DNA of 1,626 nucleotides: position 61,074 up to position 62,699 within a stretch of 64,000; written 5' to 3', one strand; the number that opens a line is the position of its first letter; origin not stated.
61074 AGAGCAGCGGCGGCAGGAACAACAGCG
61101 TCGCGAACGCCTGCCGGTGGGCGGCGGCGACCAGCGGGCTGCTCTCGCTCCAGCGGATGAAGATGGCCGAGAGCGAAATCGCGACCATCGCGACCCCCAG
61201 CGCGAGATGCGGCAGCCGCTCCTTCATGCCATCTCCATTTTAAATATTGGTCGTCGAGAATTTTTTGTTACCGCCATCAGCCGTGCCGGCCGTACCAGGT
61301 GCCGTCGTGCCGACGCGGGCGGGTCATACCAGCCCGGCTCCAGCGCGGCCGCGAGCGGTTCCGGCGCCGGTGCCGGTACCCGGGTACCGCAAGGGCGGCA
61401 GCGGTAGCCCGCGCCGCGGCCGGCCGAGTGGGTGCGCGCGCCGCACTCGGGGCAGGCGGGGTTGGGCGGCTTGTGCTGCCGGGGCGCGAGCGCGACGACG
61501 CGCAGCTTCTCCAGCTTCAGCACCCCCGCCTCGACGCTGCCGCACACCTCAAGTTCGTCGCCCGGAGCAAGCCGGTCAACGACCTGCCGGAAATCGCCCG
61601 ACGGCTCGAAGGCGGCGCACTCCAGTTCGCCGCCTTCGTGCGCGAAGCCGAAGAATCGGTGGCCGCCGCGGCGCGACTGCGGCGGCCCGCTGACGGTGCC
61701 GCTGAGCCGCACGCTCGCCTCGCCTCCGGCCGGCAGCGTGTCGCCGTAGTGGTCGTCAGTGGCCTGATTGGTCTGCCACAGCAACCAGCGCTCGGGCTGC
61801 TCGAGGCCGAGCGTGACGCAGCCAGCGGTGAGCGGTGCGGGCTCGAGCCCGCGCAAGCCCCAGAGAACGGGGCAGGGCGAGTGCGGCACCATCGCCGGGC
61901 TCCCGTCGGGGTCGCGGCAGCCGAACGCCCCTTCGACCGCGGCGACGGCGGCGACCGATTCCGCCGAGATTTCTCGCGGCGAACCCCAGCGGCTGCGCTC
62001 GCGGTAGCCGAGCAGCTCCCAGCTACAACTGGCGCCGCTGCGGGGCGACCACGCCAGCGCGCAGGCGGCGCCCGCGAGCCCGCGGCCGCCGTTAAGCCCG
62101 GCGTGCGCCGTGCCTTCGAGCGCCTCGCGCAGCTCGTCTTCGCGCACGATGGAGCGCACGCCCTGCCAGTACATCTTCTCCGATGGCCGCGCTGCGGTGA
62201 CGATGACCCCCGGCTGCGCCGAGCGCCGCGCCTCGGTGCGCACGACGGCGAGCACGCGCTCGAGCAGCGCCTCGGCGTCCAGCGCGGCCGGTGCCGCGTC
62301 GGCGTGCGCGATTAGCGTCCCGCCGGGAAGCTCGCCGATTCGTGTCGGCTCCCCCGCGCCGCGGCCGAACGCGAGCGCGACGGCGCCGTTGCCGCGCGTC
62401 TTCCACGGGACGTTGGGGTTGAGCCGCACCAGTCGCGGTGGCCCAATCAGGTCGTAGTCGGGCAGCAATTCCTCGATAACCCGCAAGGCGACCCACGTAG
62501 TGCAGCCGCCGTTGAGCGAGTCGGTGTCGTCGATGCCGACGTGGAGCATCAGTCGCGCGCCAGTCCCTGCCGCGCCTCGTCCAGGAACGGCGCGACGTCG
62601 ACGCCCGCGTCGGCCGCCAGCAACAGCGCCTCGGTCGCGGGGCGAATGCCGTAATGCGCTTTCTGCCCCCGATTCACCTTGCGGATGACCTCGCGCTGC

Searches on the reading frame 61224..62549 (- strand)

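Call 27: search_protein_families(library=pfam, proteins=[window:61224-62549:-], max_evalue=0.00001)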
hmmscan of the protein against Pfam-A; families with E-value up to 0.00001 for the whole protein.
window:61224-62549:- (441 aa): 3 families
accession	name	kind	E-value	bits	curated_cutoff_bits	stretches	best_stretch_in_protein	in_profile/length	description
PF22641.2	TiaS_TCKD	-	4.4e-42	144.2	27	1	4-148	2-148/156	TiaS TCKD domain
PF08489.16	TiaS_FLD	-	3.7e-21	75.8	21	1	155-267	1-116/116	TiaS FLD domain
PF23783.1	Zn_ribbon_TiaS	-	3.6e-11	43.1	27.3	1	363-390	1-28/41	TiaS C-terminal zinc ribbon domain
